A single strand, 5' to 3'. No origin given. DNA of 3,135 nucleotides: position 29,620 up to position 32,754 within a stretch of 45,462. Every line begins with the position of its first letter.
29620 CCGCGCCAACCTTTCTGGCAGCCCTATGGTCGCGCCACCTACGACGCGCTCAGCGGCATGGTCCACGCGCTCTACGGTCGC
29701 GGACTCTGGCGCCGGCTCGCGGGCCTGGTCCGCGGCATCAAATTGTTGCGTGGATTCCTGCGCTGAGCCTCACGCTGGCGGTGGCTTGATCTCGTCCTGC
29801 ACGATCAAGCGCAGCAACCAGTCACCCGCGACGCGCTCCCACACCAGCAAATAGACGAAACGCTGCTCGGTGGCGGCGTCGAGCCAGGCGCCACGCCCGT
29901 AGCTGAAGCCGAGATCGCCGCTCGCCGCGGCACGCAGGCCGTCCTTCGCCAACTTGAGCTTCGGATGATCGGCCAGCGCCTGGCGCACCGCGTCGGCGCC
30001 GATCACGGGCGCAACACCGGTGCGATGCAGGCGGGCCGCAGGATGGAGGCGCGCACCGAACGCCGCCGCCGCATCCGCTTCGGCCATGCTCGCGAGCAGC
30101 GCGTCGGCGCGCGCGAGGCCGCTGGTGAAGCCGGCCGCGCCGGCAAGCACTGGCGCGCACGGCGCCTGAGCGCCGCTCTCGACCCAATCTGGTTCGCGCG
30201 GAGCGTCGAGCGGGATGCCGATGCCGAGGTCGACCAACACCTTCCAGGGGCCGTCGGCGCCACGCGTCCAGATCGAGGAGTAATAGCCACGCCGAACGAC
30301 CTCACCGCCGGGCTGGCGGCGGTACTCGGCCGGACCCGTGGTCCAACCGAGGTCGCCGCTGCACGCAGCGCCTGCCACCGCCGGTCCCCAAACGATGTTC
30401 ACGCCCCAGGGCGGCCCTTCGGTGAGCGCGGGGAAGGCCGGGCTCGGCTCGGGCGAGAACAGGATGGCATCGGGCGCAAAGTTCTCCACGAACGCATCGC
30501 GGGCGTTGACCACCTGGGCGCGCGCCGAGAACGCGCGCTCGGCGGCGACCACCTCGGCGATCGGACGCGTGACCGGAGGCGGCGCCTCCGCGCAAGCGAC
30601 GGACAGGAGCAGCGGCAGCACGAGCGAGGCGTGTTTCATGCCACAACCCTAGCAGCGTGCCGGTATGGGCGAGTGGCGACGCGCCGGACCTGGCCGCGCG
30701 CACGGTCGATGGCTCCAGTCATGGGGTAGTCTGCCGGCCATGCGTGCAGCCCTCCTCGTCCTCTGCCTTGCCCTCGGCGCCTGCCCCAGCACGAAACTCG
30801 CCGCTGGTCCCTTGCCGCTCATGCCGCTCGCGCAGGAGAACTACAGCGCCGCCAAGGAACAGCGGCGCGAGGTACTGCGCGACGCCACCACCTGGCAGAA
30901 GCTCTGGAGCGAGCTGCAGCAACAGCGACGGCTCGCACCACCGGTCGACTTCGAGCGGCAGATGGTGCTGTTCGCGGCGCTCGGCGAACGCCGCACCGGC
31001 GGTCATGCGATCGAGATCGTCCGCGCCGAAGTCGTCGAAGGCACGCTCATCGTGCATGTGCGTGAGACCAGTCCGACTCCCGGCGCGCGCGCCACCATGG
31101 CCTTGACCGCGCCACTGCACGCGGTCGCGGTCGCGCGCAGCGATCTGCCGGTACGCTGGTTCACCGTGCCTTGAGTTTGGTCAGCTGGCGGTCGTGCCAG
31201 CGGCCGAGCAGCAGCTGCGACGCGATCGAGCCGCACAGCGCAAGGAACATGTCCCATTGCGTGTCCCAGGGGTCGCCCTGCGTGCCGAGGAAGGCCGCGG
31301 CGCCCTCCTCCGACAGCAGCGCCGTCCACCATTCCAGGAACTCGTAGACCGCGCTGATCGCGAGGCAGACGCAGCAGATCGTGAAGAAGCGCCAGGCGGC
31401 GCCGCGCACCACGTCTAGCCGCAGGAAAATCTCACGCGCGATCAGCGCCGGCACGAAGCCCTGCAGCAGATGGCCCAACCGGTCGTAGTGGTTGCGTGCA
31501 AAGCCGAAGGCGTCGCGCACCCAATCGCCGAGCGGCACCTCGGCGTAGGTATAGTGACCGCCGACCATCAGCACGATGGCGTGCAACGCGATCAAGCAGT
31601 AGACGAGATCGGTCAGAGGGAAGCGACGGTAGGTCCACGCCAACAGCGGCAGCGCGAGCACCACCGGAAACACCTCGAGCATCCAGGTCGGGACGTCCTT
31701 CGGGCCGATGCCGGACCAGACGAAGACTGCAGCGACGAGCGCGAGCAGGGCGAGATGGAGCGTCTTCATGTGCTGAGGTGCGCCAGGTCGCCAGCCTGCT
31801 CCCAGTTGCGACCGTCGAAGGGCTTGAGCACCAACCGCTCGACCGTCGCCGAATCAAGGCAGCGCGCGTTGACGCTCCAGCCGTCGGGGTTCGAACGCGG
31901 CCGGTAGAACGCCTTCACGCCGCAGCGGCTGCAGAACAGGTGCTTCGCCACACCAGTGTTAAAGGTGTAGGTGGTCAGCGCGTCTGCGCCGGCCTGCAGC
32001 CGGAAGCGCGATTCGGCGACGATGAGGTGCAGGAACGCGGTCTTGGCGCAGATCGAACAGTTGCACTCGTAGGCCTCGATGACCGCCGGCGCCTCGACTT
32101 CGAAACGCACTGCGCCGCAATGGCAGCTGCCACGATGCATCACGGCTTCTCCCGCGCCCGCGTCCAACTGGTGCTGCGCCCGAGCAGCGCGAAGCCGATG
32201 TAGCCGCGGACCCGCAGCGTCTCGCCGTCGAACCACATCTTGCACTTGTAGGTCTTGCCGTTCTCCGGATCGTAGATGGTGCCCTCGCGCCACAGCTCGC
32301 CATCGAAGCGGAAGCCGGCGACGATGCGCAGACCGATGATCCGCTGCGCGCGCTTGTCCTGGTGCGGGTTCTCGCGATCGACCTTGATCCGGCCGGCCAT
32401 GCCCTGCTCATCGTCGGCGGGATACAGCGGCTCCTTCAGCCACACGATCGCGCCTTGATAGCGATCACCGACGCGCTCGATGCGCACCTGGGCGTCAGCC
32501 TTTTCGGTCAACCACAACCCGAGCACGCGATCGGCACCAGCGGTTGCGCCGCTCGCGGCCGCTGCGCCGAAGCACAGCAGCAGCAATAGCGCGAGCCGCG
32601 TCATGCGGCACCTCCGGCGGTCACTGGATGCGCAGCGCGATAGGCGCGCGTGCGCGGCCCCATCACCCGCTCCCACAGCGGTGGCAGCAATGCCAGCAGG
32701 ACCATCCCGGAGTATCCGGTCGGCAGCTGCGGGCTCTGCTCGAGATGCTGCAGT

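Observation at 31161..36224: Seven-gene operon in which every junction is an overlapping stop/start, built around an AlkB-type hydroxylase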

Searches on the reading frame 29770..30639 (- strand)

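Call 19: search_protein_families(library=pfam, proteins=[window:29770-30639:-], max_evalue=0.0001)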
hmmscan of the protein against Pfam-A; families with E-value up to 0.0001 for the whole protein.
window:29770-30639:- (289 aa): 1 family
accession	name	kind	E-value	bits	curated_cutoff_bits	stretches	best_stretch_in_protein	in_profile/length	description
PF14534.12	DUF4440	-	2.4e-08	34.8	25.2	0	33-134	4-107/107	Domain of unknown function (DUF4440)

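Call 48: search_protein_families(library=ncbifam, proteins=[window:29770-30639:-], max_evalue=0.00001)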
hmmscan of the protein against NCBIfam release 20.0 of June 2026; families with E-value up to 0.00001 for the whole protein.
window:29770-30639:- (289 aa): 0 families

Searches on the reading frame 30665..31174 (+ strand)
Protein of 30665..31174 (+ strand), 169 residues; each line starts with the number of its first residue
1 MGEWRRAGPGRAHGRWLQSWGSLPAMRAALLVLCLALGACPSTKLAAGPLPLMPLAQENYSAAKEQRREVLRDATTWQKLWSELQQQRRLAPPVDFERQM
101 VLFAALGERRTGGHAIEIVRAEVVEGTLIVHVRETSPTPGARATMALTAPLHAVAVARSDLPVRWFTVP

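Call 19: search_protein_families(library=pfam, proteins=[window:30665-31174:+], max_evalue=0.0001)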
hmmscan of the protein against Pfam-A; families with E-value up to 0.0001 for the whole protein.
window:30665-31174:+ (169 aa): 1 family
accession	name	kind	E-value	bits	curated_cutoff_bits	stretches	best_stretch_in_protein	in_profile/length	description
PF14343.11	PrcB_C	-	2.2e-11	44.2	24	1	100-156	1-55/56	PrcB C-terminal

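Call 48: search_protein_families(library=ncbifam, proteins=[window:30665-31174:+], max_evalue=0.00001)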
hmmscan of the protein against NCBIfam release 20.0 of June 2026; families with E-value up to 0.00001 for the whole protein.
window:30665-31174:+ (169 aa): 1 family
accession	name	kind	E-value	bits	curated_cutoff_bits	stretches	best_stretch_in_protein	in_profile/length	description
NF033596.1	denti_PrcB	equivalog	5.8e-14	52.3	125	1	63-157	73-167/176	dentilisin complex subunit PrcB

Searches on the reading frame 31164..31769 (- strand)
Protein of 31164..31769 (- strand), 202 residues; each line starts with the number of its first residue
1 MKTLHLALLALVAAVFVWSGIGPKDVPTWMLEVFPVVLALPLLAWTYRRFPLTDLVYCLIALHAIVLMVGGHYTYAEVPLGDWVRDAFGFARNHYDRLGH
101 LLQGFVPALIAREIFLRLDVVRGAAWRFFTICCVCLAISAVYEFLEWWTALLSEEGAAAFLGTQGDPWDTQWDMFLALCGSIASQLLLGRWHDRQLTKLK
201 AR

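Call 3: search_protein_families(library=pfam, proteins=[window:31164-31769:-], max_evalue=0.01)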
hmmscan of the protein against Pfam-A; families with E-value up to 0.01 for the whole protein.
window:31164-31769:- (202 aa): 1 family
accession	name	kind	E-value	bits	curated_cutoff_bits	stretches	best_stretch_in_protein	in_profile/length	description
PF09997.14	DUF2238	-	7.8e-61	204.5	26.4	1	37-177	1-140/140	Predicted membrane protein (DUF2238)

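Call 4: search_protein_families(library=ncbifam, proteins=[window:31164-31769:-], max_evalue=0.01)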
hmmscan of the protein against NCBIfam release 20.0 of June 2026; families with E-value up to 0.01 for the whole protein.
window:31164-31769:- (202 aa): 1 family
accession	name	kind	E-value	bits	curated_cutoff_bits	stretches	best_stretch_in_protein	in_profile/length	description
NF007369.0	PRK09867.1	equivalog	8e-72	241.5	353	1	5-200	11-205/209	hypothetical protein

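Call 83: search_solved_structures(query=window:31164-31769:-, max_evalue=1)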
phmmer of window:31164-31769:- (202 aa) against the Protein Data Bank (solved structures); distinct sequences matched with E-value up to 1: 0.

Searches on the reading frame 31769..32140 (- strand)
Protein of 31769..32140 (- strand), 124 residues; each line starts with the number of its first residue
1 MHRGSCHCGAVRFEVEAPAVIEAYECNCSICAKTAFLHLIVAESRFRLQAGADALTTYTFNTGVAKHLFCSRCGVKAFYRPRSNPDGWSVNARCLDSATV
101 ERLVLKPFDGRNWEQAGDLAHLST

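Call 3: search_protein_families(library=pfam, proteins=[window:31769-32140:-], max_evalue=0.01)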
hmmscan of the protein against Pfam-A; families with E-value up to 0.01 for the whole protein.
window:31769-32140:- (124 aa): 1 family
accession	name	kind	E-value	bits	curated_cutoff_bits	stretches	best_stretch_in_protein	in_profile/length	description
PF04828.22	GFA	-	9.3e-17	61.6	24.3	1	2-97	2-101/115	Glutathione-dependent formaldehyde-activating enzyme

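Call 4: search_protein_families(library=ncbifam, proteins=[window:31769-32140:-], max_evalue=0.01)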
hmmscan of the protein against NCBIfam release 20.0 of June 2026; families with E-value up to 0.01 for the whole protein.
window:31769-32140:- (124 aa): 0 families

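Call 27: search_solved_structures(query=window:31769-32140:-, max_evalue=0.1, show_alignments=2)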
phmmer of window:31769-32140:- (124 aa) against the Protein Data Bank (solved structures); distinct sequences matched with E-value up to 0.1: 1.
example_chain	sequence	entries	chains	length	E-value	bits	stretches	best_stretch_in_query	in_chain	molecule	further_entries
3fac_A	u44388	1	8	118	4e-20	75.5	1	3-104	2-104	Putative uncharacterized protein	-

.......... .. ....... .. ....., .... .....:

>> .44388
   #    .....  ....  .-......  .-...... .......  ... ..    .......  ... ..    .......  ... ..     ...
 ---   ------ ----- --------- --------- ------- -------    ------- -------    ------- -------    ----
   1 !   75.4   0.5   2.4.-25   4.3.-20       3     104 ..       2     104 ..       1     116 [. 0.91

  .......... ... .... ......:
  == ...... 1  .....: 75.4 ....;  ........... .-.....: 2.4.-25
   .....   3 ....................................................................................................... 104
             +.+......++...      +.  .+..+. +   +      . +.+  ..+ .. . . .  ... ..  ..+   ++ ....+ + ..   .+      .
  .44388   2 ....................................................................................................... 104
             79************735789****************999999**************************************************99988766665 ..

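Call 55: find_homologous_proteins(query=window:31769-32140:-, max_evalue=1e-10)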
Query window:31769-32140:- (124 aa): 8000 proteins with E <= 1e-10 among 8000 candidates; the best 120 are listed.
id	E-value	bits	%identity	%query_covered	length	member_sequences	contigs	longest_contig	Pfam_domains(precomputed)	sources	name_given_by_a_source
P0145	7.9e-81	286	100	100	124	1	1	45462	PF04828.23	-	-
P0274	1.4e-78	279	97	100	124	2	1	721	PF04828.23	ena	-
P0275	3.2e-74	265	92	100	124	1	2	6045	PF04828.23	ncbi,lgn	-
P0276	1.4e-72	260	89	99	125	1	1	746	PF04828.23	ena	-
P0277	7.6e-71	254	88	99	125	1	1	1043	PF04828.23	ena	-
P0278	5.7e-70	251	85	99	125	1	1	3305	PF04828.23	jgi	jgi:hypothetical protein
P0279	1.5e-69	250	87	99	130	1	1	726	PF04828.23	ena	-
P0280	1.7e-69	250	84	100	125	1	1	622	PF04828.23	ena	-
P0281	1.9e-69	250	86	99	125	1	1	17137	PF04828.23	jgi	jgi:hypothetical protein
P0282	2.4e-69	249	86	99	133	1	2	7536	PF04828.23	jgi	jgi:hypothetical protein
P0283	5.4e-69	248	85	99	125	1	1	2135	PF04828.23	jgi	-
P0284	5.8e-68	245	84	99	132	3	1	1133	PF04828.23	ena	-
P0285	6.4e-68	245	83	99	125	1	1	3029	PF04828.23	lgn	-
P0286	2.1e-67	243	82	99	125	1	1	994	PF04828.23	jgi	jgi:hypothetical protein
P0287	1.2e-66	240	83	98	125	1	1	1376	PF04828.23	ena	-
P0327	5.1e-56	206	75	97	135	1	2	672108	PF04828.23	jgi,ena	jgi:hypothetical protein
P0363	4.1e-55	203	74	99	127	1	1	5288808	PF04828.23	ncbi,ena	-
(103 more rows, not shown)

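Call 56: find_encoding_contigs(protein=P0363, flank=6000, max_places=2)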
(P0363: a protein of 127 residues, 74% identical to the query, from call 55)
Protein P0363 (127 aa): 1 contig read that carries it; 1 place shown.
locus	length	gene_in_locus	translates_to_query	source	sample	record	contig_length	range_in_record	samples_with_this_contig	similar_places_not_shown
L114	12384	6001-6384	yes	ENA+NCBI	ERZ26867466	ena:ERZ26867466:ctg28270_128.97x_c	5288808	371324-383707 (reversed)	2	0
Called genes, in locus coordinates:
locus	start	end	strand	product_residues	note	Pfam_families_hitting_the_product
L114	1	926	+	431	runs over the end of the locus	PF01053:Cys_Met_Meta_PP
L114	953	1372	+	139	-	PF13366:PDDEXK_3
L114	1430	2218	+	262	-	PF00561:Abhydrolase_1, PF12146:Hydrolase_4, PF00975:Thioesterase, PF12697:Abhydrolase_6, PF03096:Ndr (faint), PF06821:Ser_hydrolase (faint), PF08386:Abhydrolase_4 (weak), PF12146:Hydrolase_4 (weak)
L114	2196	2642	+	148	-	PF03479:PCC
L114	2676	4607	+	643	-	PF13365:Trypsin_2, PF03544:TonB_C (faint), PF13103:TonB_2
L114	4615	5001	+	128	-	PF04993:TfoX_N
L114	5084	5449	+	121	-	-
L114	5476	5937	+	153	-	PF02566:OsmC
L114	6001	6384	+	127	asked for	PF04828:GFA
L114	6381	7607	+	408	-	PF00890:FAD_binding_2, PF01134:GIDA (faint), PF01266:DAO (faint), PF03486:HI0933_like, PF07992:Pyr_redox_2, PF12831:FAD_oxidored (weak), PF13450:NAD_binding_8 (weak), PF22780:HI0933_like_1st, +1 more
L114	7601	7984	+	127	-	PF00903:Glyoxalase (weak)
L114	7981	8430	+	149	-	PF03061:4HBT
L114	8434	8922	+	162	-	PF13302:Acetyltransf_3 (weak)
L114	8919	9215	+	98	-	-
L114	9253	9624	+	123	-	PF09996:DUF2237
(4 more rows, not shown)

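Call 57: find_encoding_contigs(protein=P0327, flank=6000, max_places=2)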
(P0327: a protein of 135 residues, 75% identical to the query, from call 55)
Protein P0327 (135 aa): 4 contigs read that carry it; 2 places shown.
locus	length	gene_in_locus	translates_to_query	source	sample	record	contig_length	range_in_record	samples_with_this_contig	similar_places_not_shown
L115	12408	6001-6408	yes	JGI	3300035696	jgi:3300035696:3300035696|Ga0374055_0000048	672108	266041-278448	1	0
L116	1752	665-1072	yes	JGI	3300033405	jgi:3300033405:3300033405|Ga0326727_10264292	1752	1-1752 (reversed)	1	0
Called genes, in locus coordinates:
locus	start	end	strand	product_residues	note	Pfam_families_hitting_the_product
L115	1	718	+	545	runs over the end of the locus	PF06418:CTP_synth_N, PF00117:GATase, PF07722:Peptidase_C26 (faint)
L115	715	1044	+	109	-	PF04237:YjbR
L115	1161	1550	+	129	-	PF00903:Glyoxalase (faint)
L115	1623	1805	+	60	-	PF01783:Ribosomal_L32p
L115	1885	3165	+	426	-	PF03952:Enolase_N, PF00113:Enolase_C, PF13378:MR_MLE_C (weak)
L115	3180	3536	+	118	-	PF04977:DivIC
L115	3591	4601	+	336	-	PF00676:E1_dh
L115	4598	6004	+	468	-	PF00364:Biotin_lipoyl, PF25997:BSH_YhbJ (faint), PF02779:Transket_pyr, PF02780:Transketolase_C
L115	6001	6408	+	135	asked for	PF04828:GFA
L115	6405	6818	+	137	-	PF04828:GFA (faint)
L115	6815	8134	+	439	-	PF00364:Biotin_lipoyl, PF25984:BSH_YknX (faint), PF25997:BSH_YhbJ (faint), PF02817:E3_binding, PF00198:2-oxoacid_dh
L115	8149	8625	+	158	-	PF00255:GSHPx, PF00578:AhpC-TSA (weak)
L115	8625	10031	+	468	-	PF00890:FAD_binding_2 (weak), PF01134:GIDA (weak), PF03486:HI0933_like (faint), PF07992:Pyr_redox_2, PF13450:NAD_binding_8 (faint), PF13738:Pyr_redox_3 (weak), PF00070:Pyr_redox, PF02852:Pyr_redox_dim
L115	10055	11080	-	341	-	PF00586:AIRS, PF02769:AIRS_C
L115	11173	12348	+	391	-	PF01612:DNA_pol_A_exo1, PF00570:HRDC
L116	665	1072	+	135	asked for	PF04828:GFA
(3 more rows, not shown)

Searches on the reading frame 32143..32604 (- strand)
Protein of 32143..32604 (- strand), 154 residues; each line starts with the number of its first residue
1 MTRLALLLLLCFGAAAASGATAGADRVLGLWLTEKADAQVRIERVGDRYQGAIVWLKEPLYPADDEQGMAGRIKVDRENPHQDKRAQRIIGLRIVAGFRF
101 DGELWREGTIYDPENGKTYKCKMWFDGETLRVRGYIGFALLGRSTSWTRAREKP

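Call 3: search_protein_families(library=pfam, proteins=[window:32143-32604:-], max_evalue=0.01)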
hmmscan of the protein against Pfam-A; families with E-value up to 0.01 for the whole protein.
window:32143-32604:- (154 aa): 1 family
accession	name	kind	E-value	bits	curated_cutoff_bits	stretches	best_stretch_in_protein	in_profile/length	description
PF09917.15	DUF2147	-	3.5e-34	118.2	27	1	29-149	1-112/112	Uncharacterized protein conserved in bacteria (DUF2147)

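Call 4: search_protein_families(library=ncbifam, proteins=[window:32143-32604:-], max_evalue=0.01)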
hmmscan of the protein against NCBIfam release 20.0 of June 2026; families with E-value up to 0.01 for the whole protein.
window:32143-32604:- (154 aa): 0 families

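Call 26: search_solved_structures(query=window:32143-32604:-, max_evalue=1, show_alignments=1)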
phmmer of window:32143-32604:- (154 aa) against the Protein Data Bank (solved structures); distinct sequences matched with E-value up to 1: 2.
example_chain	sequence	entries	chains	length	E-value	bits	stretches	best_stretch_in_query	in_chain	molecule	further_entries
7x8v_A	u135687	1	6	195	0.27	14.3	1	36-76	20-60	Os01g0156300 protein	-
5j4a_B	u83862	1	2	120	0.86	12.7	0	41-70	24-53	Immunity protein CdiI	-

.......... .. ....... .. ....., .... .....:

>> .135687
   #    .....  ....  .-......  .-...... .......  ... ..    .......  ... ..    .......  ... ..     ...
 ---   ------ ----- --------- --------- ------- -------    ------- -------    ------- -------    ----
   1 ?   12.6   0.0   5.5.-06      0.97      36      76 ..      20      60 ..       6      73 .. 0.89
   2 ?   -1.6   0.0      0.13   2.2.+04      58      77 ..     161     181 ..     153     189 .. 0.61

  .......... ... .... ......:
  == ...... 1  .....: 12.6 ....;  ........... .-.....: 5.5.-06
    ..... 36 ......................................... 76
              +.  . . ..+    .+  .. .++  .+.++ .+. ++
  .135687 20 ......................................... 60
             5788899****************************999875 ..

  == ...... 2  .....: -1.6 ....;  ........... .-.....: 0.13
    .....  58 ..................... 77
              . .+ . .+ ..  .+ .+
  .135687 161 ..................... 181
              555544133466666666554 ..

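Call 60: search_solved_structures(query=A3, max_evalue=1, show_alignments=1)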
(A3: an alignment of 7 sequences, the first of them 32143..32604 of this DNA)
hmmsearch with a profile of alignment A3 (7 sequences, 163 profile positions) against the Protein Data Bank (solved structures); distinct sequences matched with E-value up to 1: 2.
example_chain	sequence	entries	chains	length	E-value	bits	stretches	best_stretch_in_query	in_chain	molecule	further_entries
4inn_A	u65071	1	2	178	1.5e-07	34.4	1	73-157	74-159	HP1028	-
7x8v_A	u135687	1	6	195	0.73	12.6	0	38-77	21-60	Os01g0156300 protein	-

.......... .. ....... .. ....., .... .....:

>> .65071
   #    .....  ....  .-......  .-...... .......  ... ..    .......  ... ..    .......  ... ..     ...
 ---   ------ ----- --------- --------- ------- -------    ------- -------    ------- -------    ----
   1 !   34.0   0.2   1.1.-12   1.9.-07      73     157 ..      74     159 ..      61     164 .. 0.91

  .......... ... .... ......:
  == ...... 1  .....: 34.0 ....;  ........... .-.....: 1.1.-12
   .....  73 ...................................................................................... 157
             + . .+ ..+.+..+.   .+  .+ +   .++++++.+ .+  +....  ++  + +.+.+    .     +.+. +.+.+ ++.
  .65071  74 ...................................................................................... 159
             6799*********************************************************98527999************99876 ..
